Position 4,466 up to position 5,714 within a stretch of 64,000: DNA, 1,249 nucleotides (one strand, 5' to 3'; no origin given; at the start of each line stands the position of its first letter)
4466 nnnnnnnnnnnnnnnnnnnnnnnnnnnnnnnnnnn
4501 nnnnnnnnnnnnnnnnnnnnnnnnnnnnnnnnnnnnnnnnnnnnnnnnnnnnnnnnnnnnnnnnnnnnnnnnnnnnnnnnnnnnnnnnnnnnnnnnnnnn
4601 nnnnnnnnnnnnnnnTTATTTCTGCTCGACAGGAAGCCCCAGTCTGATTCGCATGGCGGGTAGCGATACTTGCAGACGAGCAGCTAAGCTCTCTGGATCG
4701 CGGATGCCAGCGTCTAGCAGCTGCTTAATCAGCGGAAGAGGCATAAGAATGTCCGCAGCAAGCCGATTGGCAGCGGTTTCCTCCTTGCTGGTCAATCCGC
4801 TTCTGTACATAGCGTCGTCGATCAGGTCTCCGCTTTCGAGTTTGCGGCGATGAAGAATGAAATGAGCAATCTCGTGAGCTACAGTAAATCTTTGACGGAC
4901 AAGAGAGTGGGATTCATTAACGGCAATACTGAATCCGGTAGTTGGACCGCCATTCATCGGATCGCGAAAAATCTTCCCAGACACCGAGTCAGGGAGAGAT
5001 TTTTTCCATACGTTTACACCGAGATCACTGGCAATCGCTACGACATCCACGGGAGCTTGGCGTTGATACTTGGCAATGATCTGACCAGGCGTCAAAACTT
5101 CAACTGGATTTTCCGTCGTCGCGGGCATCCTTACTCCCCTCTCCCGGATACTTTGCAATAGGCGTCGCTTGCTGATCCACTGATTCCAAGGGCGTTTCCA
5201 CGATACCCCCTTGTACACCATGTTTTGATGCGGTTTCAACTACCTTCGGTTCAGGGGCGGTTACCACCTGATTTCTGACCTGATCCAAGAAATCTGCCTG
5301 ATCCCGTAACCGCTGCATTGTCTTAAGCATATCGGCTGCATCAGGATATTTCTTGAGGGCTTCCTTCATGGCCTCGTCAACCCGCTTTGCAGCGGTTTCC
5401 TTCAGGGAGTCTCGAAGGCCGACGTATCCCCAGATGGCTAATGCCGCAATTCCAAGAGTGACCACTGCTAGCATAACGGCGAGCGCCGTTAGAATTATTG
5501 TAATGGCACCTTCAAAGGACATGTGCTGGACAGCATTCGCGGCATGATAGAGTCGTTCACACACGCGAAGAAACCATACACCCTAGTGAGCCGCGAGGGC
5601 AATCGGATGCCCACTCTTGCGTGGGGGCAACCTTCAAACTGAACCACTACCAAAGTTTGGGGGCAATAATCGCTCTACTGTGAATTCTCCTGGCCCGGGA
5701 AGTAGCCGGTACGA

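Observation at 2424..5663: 3.2-kb low-GC island bounded by 28-bp inverted repeats, inserted between the VWA 3' end and the cysK-like promoter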

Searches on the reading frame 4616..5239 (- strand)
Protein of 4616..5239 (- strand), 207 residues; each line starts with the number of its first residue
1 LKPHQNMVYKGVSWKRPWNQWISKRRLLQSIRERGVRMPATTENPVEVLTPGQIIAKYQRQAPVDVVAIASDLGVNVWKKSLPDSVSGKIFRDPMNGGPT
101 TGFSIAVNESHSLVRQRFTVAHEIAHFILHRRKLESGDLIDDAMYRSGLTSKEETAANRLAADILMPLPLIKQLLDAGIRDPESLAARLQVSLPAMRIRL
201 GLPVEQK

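Call 7: search_protein_families(library=pfam, proteins=[window:4616-5239:-], max_evalue=0.01)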
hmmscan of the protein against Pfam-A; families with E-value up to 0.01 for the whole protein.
window:4616-5239:- (207 aa): 1 family
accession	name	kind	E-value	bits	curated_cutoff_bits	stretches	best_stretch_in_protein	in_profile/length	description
PF06114.19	Peptidase_M78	-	2.7e-19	69.6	22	1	72-200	3-122/123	IrrE N-terminal-like domain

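Call 8: search_protein_families(library=ncbifam, proteins=[window:4616-5239:-], max_evalue=0.01)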
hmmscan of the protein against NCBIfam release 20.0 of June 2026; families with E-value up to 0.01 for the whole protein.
window:4616-5239:- (207 aa): 1 family
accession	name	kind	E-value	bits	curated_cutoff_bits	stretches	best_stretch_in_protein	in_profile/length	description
NF052239.1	antitox_spr1629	equivalog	2.6e-06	26.8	335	1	104-196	196-286/377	spr1629 family repressor/antitoxin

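Call 9: search_protein_families(library=phrogs, proteins=[window:4616-5239:-], max_evalue=0.01)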
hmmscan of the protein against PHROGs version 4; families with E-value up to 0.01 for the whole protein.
window:4616-5239:- (207 aa): 5 families
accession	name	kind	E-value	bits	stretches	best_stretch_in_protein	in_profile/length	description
phrog_87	-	other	1.8e-18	68.2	1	32-200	8-161/227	metallo-protease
phrog_1914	-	unknown function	1.3e-16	62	1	101-199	79-173/222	-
phrog_2439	-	transcription regulation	2e-14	54.3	1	104-199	184-276/367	transcriptional regulator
phrog_1516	-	unknown function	3.5e-08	34.3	1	103-200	74-173/227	-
phrog_19315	-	unknown function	2.8e-06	27.6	1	112-195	91-171/348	-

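Call 10: search_protein_families(library=padloc, proteins=[window:4616-5239:-], max_evalue=0.1)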
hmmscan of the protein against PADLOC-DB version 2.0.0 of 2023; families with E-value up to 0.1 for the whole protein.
window:4616-5239:- (207 aa): 17 families
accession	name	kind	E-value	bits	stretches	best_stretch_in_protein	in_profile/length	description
PDLC04141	capP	-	9.1e-27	92.1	1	53-200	11-150/242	capP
PDLC03952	RmrA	-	6.7e-10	36.3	1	106-197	210-296/395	-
PDLC03944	RmrA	-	8e-09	33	1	107-171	190-248/384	-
PDLC03954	RmrA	-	1.3e-08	32.2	1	103-200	194-287/380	-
PDLC03947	RmrA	-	1.4e-08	32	1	107-199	199-286/383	-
PDLC03948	RmrA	-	4.5e-08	30.4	1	108-199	199-285/397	-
PDLC04776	PDC-M69B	-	5.6e-08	30.8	1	105-178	70-141/272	-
PDLC03951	RmrA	-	5e-07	27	1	109-199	198-281/400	-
PDLC03945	RmrA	-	6.5e-07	26.8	1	103-196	195-286/394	-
PDLC03953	RmrA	-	6.7e-07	26.9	1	111-194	203-274/373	-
PDLC03943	RmrA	-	9.4e-07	26.2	1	111-168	187-231/370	-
PDLC03949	RmrA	-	1.7e-06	25.2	1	107-174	180-234/363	-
PDLC03956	RmrA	-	2.6e-06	24.8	1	108-200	198-283/399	-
PDLC03982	PD-Lambda-2_B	-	2.7e-05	21.6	1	118-173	292-343/402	-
PDLC03946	RmrA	-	6.1e-05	19.9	1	107-199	181-263/357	-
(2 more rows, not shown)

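Call 38: find_homologous_proteins(query=window:4616-5128:-, max_evalue=0.00001)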
Query window:4616-5128:- (170 aa): 1268 proteins with E <= 0.00001 among 1466 candidates; the best 120 are listed.
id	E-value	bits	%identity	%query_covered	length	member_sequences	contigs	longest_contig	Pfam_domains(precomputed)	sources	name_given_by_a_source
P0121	4.7e-104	363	100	100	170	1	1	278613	PF06114.20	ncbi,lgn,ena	-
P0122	4.2e-90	318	88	99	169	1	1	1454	PF06114.20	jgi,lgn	-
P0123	4.9e-90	318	88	99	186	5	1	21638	PF06114.20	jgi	jgi:hypothetical protein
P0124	2.4e-84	299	84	96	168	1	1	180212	PF06114.20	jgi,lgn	jgi:Zn-dependent peptidase ImmA (M78 family)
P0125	2.6e-83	296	83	99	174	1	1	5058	PF06114.20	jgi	jgi:IrrE N-terminal-like domain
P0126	2.9e-83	296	80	99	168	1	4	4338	PF06114.20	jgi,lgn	jgi:hypothetical protein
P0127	1.9e-82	293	79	99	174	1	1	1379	PF06114.20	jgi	jgi:Zn-dependent peptidase ImmA (M78 family)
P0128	4.5e-81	288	78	99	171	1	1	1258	PF06114.20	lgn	-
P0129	7.8e-81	288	80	99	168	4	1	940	PF06114.20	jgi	jgi:hypothetical protein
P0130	9.2e-81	287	80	99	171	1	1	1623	PF06114.20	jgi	jgi:hypothetical protein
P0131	2.1e-80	286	80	96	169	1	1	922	PF06114.20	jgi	jgi:hypothetical protein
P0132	3.9e-80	285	78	99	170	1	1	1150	PF06114.20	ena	-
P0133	6.1e-80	285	78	99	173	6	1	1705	PF06114.20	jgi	jgi:hypothetical protein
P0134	7.1e-80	285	78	99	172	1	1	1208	PF06114.20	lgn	-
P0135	2.3e-79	283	77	99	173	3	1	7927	PF06114.20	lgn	-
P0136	1.1e-78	281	78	99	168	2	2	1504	PF06114.20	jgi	jgi:hypothetical protein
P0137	1.8e-78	280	79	98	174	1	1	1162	PF06114.20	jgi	jgi:hypothetical protein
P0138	3.1e-78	279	78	98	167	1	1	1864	PF06114.20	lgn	-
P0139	6.9e-78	278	76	99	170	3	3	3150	PF06114.20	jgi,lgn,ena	jgi:hypothetical protein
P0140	1.6e-77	277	77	98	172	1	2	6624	PF06114.20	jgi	jgi:IrrE N-terminal-like domain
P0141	1.0e-75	271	76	99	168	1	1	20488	PF06114.20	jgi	jgi:hypothetical protein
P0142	2.3e-75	270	75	99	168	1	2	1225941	PF06114.20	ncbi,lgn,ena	-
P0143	5.9e-75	269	75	99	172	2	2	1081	PF06114.20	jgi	jgi:hypothetical protein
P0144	9.7e-75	268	76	100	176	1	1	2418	PF06114.20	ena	-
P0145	1.6e-74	267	73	99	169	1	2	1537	PF06114.20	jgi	jgi:hypothetical protein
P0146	2.4e-74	267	77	99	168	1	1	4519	PF06114.20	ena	-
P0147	3.5e-74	266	74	98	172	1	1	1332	PF06114.20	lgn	-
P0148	3.7e-73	263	76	94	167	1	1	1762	PF06114.20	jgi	jgi:hypothetical protein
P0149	1.5e-72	261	74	98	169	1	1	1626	PF06114.20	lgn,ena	-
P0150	4.2e-72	259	73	98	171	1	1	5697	PF06114.20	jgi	jgi:hypothetical protein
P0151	1.4e-71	258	79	91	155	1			PF06114.20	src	-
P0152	5.0e-71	256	71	98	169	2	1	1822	PF06114.20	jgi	-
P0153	1.6e-70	254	74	92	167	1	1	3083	PF06114.20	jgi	jgi:Zn-dependent peptidase ImmA (M78 family)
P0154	1.8e-70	254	75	92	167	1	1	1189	PF06114.20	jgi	jgi:hypothetical protein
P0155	2.7e-70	253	74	93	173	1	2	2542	PF06114.20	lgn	-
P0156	3.9e-70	253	74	98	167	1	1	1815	PF06114.20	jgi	jgi:Zn-dependent peptidase ImmA (M78 family)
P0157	7.3e-70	252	73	98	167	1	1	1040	PF06114.20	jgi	-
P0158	1.1e-69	252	73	93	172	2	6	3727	PF06114.20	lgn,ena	-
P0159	1.2e-69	251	71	98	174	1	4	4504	PF06114.20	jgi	jgi:hypothetical protein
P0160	5.5e-69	249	68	98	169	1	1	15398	PF06114.20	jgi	jgi:hypothetical protein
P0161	7.4e-69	249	70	99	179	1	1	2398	PF06114.20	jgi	jgi:hypothetical protein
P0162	1.1e-68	248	69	98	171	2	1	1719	PF06114.20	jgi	jgi:Zn-dependent peptidase ImmA (M78 family)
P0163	3.4e-68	247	74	92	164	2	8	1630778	PF06114.20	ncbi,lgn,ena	ncbi:MAG: ImmA/IrrE family metallo-endopeptidase [Candidatus Sulfotelmatobacter sp.]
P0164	3.8e-68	246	72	98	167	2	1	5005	PF06114.20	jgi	jgi:IrrE N-terminal-like domain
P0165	2.1e-67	244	72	92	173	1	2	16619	PF06114.20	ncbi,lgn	-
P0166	2.3e-67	244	74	91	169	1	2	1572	PF06114.20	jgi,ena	jgi:Zn-dependent peptidase ImmA (M78 family)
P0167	9.0e-67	242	73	94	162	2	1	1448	PF06114.20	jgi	jgi:hypothetical protein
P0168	9.2e-67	242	72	94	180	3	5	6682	PF06114.20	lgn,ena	-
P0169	3.8e-66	240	72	97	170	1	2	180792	PF06114.20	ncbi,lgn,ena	-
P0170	1.5e-65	238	69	95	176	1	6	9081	PF06114.20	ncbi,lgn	-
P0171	1.6e-65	238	68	98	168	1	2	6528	PF06114.20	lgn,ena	-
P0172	2.5e-65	237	69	98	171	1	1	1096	PF06114.20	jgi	-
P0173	5.0e-64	233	69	92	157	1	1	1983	PF06114.20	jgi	jgi:IrrE N-terminal-like domain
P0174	5.2e-64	233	69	90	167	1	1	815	PF06114.20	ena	-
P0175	7.6e-64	233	67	98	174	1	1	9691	PF06114.20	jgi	jgi:hypothetical protein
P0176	1.0e-63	232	70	92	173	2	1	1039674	PF06114.20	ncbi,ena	-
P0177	1.2e-63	232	71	91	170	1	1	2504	PF06114.20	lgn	-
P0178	1.4e-63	232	71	90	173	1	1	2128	PF06114.20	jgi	jgi:hypothetical protein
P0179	3.1e-63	231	67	98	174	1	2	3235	PF06114.20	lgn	-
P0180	6.3e-63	230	69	92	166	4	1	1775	PF06114.20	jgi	jgi:hypothetical protein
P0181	6.9e-63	229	67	98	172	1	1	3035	PF06114.20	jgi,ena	-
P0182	2.2e-62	228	68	92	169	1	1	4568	PF06114.20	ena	-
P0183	2.2e-62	228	68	97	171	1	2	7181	PF06114.20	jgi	jgi:hypothetical protein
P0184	3.4e-62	227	66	97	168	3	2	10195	PF06114.20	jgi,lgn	jgi:hypothetical protein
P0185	7.2e-62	226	65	98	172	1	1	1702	PF06114.20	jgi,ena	-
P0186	7.6e-62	226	65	98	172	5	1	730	PF06114.20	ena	-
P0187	8.4e-62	226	69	90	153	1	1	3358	PF06114.20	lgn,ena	-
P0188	9.5e-62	226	70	92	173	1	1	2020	PF06114.20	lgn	-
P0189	1.9e-61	225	69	91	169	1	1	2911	PF06114.20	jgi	jgi:hypothetical protein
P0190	2.4e-61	224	67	92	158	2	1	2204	PF06114.20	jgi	-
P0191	3.9e-61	224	66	95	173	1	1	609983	PF06114.20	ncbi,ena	-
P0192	7.1e-61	223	68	92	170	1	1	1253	PF06114.20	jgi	jgi:hypothetical protein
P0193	7.1e-61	223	63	98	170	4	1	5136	PF06114.20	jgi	jgi:hypothetical protein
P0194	1.0e-60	222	66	92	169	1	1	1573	PF06114.20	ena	-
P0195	2.4e-60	221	67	91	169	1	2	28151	PF06114.20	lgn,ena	-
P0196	2.5e-60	221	64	98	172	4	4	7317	PF06114.20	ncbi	-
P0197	7.1e-60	220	68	92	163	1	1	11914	PF06114.20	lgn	-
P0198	1.3e-58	215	65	95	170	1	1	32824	PF06114.20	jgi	jgi:Zn-dependent peptidase ImmA (M78 family)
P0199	4.1e-58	214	61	96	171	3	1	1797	PF06114.20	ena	-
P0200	5.2e-58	214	68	92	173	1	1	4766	PF06114.20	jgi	jgi:hypothetical protein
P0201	5.7e-58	213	66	92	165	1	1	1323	PF06114.20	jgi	jgi:hypothetical protein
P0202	7.4e-58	213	62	91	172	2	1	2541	PF06114.20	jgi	jgi:Zn-dependent peptidase ImmA (M78 family)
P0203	8.9e-58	213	64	88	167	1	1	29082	PF06114.20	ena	-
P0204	1.0e-57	213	65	91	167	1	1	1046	PF06114.20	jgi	jgi:hypothetical protein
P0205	1.3e-57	212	64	98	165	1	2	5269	PF06114.20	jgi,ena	jgi:hypothetical protein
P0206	2.2e-57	212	64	94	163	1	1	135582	PF06114.20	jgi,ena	jgi:hypothetical protein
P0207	5.0e-57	210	62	98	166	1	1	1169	PF06114.20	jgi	jgi:IrrE N-terminal-like domain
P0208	7.0e-57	210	62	98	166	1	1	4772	PF06114.20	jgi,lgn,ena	jgi:hypothetical protein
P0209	1.2e-56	209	63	98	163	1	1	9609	PF06114.20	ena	-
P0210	1.7e-56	209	65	91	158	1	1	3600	PF06114.20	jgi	jgi:hypothetical protein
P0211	2.7e-56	208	65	91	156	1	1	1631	PF06114.20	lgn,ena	-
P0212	3.5e-56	208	76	81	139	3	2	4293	PF06114.20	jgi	-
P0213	4.7e-56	207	60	98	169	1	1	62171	PF06114.20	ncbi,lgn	-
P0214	5.0e-56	207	63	92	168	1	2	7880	PF06114.20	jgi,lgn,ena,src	-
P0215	5.9e-56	207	65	91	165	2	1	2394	PF06114.20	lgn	-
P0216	6.3e-56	207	62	90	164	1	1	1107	PF06114.20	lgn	-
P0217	1.0e-55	206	63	92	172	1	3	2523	PF06114.20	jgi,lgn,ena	-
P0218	1.1e-55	206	64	90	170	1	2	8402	PF06114.20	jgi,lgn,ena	-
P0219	1.2e-55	206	65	91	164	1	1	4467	PF06114.20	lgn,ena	-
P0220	1.9e-55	205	66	91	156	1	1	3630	PF06114.20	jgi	jgi:hypothetical protein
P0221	6.5e-55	204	61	98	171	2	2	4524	PF06114.20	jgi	-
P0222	7.4e-55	203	59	98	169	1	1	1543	PF06114.20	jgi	jgi:hypothetical protein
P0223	9.1e-55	203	64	91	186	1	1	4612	PF06114.20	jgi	jgi:hypothetical protein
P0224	1.2e-54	203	64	92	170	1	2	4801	PF06114.20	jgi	jgi:IrrE N-terminal-like domain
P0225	1.3e-54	202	67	89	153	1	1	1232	PF06114.20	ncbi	-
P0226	1.6e-54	202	64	92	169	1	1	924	PF06114.20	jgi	jgi:Zn-dependent peptidase ImmA (M78 family)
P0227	1.9e-54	202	66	91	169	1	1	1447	PF06114.20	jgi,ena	jgi:hypothetical protein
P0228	2.3e-54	202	72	83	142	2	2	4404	PF06114.20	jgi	jgi:Zn-dependent peptidase ImmA (M78 family)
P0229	2.8e-54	201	64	92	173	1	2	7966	PF06114.20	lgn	-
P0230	3.0e-54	201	65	89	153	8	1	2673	PF06114.20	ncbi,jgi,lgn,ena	-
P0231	3.6e-54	201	67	87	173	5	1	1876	PF06114.20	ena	-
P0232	3.9e-54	201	61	98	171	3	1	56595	PF06114.20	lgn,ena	-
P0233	4.0e-54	201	68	83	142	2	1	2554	PF06114.20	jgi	jgi:Zn-dependent peptidase ImmA (M78 family)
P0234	4.1e-54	201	64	91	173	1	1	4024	PF06114.20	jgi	jgi:IrrE N-terminal-like domain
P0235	4.4e-54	201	67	84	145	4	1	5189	PF06114.20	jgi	-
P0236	6.5e-54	200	69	82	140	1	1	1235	PF06114.20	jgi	jgi:Zn-dependent peptidase ImmA (M78 family)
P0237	8.7e-54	200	60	98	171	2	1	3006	PF06114.20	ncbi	-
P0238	9.6e-54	200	59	98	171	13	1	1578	PF06114.20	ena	-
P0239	1.1e-53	200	63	91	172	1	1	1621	PF06114.20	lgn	-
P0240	1.3e-53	199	71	75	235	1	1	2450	PF06114.20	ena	-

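Call 39: find_encoding_contigs(protein=P0124, flank=4500, max_places=2)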
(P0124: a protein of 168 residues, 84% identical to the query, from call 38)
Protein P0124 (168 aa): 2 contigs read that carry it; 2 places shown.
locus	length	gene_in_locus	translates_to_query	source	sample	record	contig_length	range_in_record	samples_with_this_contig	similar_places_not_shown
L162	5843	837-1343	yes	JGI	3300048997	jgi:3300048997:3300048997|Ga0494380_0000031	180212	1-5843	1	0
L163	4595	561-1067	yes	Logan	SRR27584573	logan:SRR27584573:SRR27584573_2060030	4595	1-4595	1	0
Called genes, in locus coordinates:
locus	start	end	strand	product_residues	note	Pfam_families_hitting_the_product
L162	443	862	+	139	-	-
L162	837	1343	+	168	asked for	PF06114:Peptidase_M78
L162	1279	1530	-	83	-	-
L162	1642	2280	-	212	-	PF00239:Resolvase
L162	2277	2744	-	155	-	-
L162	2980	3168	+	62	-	-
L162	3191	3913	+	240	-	-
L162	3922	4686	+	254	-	-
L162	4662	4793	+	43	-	-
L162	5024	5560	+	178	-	-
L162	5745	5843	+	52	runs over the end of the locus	-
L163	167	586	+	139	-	-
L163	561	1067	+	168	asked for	PF06114:Peptidase_M78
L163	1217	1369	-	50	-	-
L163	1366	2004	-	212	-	PF00239:Resolvase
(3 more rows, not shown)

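Call 40: find_encoding_contigs(protein=P0142, flank=4500, max_places=2)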
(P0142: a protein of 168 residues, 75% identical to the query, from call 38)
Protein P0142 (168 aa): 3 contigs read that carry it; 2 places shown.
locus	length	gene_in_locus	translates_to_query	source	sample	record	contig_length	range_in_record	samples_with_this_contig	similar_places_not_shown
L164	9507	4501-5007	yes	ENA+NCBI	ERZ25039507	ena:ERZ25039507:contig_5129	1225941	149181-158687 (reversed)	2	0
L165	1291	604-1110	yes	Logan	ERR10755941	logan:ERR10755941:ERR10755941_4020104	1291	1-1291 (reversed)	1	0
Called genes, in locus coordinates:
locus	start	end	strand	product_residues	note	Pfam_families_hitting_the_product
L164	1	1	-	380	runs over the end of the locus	PF02518:HATPase_c, PF01584:CheW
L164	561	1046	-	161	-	PF01627:Hpt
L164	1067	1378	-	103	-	PF01740:STAS, PF13466:STAS_2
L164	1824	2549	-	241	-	PF13525:YfiO (faint)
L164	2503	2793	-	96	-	-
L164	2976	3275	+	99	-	-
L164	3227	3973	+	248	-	-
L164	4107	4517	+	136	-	-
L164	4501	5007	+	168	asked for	PF06114:Peptidase_M78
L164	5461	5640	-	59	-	-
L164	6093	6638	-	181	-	PF07238:PilZ (weak)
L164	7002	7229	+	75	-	-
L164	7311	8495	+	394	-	PF00926:DHBP_synthase, PF00925:GTP_cyclohydro2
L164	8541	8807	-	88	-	-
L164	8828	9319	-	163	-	PF13411:MerR_1, PF28507:Rv1828_C (faint)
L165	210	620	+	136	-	-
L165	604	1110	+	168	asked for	PF06114:Peptidase_M78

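Call 41: find_encoding_contigs(protein=P0163, flank=4500, max_places=3)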
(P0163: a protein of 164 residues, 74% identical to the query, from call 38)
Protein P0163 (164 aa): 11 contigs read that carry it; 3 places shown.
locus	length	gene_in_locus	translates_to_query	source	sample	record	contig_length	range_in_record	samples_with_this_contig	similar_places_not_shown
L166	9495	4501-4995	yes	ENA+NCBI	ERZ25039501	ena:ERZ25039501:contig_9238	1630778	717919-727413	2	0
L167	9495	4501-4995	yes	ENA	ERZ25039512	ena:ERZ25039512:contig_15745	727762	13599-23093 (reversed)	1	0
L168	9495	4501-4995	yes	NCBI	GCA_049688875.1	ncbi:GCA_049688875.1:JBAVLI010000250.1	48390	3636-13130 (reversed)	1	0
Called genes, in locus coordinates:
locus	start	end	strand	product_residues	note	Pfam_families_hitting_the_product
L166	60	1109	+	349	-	PF05496:RuvB_N, PF06068:TIP49 (faint), PF01078:Mg_chelatase (faint), PF13191:AAA_16 (faint), PF20720:nSTAND3 (weak), PF00004:AAA, PF17864:AAA_lid_4, PF05491:WHD_RuvB, +3 more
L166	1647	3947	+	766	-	PF06452:CBM9_1, PF19313:DUF5916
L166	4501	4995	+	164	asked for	PF06114:Peptidase_M78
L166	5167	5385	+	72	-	PF01197:Ribosomal_L31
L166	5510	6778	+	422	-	PF01207:Dus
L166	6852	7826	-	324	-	PF00753:Lactamase_B, PF12706:Lactamase_B_2 (faint)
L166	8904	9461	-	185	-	PF14060:DUF4252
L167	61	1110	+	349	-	PF05496:RuvB_N, PF06068:TIP49 (faint), PF01078:Mg_chelatase (faint), PF13191:AAA_16 (faint), PF20720:nSTAND3 (weak), PF00004:AAA, PF17864:AAA_lid_4, PF05491:WHD_RuvB, +3 more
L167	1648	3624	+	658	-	PF06452:CBM9_1, PF19313:DUF5916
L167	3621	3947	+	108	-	-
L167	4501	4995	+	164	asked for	PF06114:Peptidase_M78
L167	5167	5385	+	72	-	PF01197:Ribosomal_L31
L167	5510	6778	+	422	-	PF01207:Dus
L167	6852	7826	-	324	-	PF00753:Lactamase_B, PF12706:Lactamase_B_2 (faint)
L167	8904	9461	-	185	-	PF14060:DUF4252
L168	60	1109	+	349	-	PF05496:RuvB_N, PF06068:TIP49 (faint), PF01078:Mg_chelatase (faint), PF13191:AAA_16 (faint), PF20720:nSTAND3 (weak), PF00004:AAA, PF17864:AAA_lid_4, PF05491:WHD_RuvB, +3 more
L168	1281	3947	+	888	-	PF06452:CBM9_1, PF19313:DUF5916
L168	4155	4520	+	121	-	-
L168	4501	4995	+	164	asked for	PF06114:Peptidase_M78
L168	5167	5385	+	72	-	PF01197:Ribosomal_L31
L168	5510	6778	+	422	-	PF01207:Dus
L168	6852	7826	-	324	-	PF00753:Lactamase_B, PF12706:Lactamase_B_2 (faint)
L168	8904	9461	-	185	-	PF14060:DUF4252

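Call 63: search_solved_structures(query=window:4616-5128:-, max_evalue=0.01)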
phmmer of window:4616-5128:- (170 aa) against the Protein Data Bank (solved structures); distinct sequences matched with E-value up to 0.01: 3.
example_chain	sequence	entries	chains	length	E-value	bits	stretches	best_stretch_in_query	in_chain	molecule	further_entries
7t5t_A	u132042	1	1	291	1.5e-05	28.4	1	75-158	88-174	CapP toxin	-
8slm_A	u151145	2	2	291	0.00029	24.2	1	70-140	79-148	Zn dependent hydrolase fused to HTH domain, IrrE ortholog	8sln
3dte_A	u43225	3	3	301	0.00072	22.9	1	68-140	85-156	IrrE protein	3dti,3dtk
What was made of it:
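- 4616..5128 (-): Passenger gene, slot 2: ImmA/IrrE M78 metallopeptidase (170 aa, HEIAH motif). Pfam PF06114, 2.7e-19; PADLOC capP, 9e-27; PDB CapP 7t5t, 1.5e-5, and IrrE (calls 7, 10, 63).
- Closest known: ImmA/ImmR and CapP/CapH protease-repressor pairs. Same: The slot-2 passenger is an M78 metallopeptidase related to CapP and IrrE (calls 7, 10, 63).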

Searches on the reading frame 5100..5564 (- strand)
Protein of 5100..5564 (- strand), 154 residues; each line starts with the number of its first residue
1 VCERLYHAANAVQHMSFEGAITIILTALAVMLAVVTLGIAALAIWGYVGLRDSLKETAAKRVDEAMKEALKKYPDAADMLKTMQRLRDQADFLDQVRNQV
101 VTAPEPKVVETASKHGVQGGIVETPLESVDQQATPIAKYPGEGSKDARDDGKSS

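Call 7: search_protein_families(library=pfam, proteins=[window:5100-5564:-], max_evalue=0.01)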
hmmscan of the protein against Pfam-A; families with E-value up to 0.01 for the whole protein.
window:5100-5564:- (154 aa): 1 family
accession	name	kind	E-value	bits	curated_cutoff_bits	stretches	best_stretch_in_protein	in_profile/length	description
PF04888.17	SseC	-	0.00013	22.1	30.2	1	20-123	135-243/312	Secretion system effector C (SseC) like family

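Call 8: search_protein_families(library=ncbifam, proteins=[window:5100-5564:-], max_evalue=0.01)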
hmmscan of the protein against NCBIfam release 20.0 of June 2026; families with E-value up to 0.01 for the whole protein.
window:5100-5564:- (154 aa): 1 family
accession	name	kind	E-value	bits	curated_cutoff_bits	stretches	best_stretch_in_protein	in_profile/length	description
NF003786.0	PRK05379.1-2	equivalog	0.0042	16.3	397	1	50-122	162-231/354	bifunctional nicotinamide-nucleotide adenylyltransferase/Nudix hydroxylase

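Call 9: search_protein_families(library=phrogs, proteins=[window:5100-5564:-], max_evalue=0.01)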
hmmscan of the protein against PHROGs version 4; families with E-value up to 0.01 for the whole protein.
window:5100-5564:- (154 aa): 1 family
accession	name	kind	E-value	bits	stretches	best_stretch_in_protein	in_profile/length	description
phrog_15533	-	lysis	0.0085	17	0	33-118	9-89/128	Rz-like spanin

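Call 10: search_protein_families(library=padloc, proteins=[window:5100-5564:-], max_evalue=0.1)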
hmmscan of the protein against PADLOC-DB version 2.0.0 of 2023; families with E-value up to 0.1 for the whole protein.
window:5100-5564:- (154 aa): 2 families
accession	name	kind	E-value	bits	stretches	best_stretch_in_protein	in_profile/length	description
PDLC03841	LeoBC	-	0.0066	13.6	1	28-89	482-545/601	-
PDLC01318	typeIV_Cas8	-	0.016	13.2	1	33-84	128-177/189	CAS-IV-A; effector_LS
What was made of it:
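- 5100..5522 (-): Passenger gene, slot 2: membrane-anchored protein (140 aa) with an N-terminal hydrophobic stretch read as one TM helix; its 3' end overlaps the ImmA start. No family hit above threshold (calls 7-10).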
